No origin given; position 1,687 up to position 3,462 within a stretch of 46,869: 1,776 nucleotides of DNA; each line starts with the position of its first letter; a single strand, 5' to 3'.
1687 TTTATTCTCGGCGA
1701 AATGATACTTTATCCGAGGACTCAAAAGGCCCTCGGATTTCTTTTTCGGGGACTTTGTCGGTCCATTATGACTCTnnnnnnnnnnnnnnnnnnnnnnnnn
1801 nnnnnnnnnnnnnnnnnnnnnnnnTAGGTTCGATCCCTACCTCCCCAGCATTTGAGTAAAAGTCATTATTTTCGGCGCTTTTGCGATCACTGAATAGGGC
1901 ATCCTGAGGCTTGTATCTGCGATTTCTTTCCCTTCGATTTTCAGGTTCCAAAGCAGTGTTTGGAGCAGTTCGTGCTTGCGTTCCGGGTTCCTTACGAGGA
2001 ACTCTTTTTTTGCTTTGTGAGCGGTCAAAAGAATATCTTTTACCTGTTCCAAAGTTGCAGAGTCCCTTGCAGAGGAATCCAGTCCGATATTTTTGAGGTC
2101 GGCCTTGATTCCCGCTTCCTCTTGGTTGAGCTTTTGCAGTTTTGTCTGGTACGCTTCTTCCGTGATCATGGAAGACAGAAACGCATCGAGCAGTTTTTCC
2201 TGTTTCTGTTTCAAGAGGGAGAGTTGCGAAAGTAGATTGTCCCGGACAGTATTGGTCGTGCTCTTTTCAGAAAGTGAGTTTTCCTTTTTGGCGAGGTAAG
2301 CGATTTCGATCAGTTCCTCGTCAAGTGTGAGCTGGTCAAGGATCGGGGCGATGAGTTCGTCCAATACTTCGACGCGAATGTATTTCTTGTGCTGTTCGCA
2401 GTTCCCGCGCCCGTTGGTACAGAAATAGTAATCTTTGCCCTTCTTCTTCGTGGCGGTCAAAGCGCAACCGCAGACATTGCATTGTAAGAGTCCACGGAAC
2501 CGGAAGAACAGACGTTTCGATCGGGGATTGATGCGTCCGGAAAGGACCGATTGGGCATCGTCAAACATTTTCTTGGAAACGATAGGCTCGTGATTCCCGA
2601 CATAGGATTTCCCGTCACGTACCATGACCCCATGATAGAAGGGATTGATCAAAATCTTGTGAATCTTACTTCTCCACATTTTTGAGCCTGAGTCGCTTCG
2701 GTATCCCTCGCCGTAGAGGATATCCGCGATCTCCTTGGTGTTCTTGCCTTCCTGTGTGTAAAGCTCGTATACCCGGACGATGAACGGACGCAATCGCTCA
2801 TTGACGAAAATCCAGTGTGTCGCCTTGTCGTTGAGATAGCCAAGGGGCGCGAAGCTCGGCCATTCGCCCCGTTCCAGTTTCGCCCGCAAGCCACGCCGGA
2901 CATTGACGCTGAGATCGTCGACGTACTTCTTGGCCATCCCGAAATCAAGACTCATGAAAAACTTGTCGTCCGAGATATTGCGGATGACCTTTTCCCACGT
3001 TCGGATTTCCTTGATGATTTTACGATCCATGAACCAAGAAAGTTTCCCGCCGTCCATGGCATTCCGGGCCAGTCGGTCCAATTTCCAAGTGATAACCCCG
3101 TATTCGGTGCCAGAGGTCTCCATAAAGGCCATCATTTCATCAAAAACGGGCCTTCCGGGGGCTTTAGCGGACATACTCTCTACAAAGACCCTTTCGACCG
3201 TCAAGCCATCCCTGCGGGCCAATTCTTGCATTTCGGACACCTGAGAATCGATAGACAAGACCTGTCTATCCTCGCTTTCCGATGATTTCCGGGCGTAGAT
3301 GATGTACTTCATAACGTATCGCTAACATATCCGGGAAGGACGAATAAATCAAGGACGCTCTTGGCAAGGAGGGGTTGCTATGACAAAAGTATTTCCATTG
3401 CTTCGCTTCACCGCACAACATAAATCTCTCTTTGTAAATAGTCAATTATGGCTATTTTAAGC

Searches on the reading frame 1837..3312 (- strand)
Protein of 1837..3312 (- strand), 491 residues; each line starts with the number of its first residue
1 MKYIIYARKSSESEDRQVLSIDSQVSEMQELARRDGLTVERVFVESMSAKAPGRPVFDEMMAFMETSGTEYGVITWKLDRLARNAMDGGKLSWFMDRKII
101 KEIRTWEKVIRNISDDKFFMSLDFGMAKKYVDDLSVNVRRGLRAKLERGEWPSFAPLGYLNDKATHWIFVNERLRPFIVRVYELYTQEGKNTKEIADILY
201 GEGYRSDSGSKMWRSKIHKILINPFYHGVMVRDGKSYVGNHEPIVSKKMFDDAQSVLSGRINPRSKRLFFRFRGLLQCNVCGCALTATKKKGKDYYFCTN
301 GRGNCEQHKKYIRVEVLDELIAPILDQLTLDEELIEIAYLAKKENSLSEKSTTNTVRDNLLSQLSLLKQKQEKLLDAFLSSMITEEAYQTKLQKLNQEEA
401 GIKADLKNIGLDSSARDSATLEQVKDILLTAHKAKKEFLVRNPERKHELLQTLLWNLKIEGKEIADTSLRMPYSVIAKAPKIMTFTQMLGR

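Call 46: search_protein_families(library=pfam, proteins=[window:1837-3312:-], max_evalue=0.00001)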
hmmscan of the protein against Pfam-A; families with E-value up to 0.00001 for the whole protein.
window:1837-3312:- (491 aa): 3 families
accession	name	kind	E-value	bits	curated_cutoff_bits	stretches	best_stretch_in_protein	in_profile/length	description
PF00239.26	Resolvase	-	6.4e-16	59.2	23.3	1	4-151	2-145/145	Resolvase, N terminal domain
PF07508.19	Recombinase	-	4.8e-14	52.9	21.1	1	176-260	5-102/102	Recombinase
PF13408.12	Zn_ribbon_recom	-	4.8e-09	36.9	25.3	1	272-321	2-53/58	Recombinase zinc beta ribbon domain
